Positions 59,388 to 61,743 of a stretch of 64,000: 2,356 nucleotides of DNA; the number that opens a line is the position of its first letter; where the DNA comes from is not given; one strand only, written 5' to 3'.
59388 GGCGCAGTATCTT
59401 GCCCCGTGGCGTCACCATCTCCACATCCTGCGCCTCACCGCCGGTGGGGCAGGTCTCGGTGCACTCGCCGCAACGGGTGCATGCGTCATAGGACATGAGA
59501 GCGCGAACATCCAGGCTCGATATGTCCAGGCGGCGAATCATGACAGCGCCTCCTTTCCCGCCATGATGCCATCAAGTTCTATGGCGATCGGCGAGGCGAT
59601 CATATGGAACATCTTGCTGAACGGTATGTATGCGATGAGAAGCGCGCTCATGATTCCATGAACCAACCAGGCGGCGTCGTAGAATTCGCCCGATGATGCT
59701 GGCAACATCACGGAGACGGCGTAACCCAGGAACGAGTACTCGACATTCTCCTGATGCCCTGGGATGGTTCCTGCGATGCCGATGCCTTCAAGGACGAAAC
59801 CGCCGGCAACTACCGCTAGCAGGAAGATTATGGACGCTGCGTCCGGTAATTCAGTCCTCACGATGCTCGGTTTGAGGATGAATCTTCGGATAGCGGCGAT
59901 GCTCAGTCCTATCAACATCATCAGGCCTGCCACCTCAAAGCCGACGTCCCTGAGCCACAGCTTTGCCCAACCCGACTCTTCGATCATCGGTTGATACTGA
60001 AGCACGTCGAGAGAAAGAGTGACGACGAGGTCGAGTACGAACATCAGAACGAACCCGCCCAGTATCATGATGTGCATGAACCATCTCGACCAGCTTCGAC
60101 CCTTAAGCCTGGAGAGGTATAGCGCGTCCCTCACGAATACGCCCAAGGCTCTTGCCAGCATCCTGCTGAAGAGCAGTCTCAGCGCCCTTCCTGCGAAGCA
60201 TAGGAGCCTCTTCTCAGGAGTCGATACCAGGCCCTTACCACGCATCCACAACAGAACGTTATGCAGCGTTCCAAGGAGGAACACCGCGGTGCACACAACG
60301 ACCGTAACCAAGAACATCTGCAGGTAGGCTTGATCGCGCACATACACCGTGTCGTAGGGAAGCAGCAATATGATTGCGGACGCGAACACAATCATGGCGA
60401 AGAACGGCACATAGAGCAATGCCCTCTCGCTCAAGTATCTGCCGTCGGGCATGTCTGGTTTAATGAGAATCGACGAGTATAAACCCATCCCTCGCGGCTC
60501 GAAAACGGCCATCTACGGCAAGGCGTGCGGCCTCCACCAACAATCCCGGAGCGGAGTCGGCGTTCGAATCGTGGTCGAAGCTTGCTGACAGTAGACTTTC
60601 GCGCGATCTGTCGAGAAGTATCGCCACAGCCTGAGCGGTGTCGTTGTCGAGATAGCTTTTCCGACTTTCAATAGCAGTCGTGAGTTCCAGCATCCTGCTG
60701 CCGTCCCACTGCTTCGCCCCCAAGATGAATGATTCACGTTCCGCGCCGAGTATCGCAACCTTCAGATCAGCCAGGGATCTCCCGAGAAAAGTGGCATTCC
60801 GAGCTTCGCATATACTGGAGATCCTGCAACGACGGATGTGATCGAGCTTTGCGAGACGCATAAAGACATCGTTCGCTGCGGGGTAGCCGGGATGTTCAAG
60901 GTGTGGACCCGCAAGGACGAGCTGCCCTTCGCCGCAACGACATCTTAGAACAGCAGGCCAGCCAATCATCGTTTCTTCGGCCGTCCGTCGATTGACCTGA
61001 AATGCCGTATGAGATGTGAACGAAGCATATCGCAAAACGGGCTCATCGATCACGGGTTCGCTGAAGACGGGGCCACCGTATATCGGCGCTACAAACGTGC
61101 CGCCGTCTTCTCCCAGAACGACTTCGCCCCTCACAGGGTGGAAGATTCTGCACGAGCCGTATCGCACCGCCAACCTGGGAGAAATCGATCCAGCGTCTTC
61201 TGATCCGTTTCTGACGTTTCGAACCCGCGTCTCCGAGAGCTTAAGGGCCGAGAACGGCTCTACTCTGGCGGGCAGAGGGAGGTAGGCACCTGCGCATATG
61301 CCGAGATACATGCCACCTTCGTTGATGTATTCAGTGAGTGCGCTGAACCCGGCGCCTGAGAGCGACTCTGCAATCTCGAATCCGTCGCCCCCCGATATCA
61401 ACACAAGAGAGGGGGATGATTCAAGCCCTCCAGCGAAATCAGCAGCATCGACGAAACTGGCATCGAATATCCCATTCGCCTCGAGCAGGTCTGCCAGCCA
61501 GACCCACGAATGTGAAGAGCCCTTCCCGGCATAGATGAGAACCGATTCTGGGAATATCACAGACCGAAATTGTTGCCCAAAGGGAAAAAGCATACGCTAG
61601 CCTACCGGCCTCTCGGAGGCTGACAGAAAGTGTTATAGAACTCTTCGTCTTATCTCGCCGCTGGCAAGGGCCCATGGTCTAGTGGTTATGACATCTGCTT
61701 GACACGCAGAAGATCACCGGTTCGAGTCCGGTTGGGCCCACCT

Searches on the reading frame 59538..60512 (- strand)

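Call 31: search_protein_families(library=pfam, proteins=[window:59538-60512:-], max_evalue=0.0001)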
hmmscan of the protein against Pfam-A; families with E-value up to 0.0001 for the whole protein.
window:59538-60512:- (324 aa): 1 family
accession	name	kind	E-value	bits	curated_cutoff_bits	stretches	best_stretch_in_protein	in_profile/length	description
PF02665.19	Nitrate_red_gam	-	6.7e-08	32.8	22.9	1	194-310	93-205/217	Nitrate reductase gamma subunit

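Call 54: search_protein_families(library=ncbifam, proteins=[window:59538-60512:-], max_evalue=1e-8)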
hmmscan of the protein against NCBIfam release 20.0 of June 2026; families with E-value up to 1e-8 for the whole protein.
window:59538-60512:- (324 aa): 0 families

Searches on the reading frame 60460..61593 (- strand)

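Call 31: search_protein_families(library=pfam, proteins=[window:60460-61593:-], max_evalue=0.0001)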
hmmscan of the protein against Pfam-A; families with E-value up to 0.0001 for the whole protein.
window:60460-61593:- (377 aa): 1 family
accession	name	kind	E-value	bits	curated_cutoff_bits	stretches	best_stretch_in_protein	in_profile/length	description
PF09825.15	BPL_N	-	1.1e-14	54.5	24.2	1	18-105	3-94/283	Biotin-protein ligase, N terminal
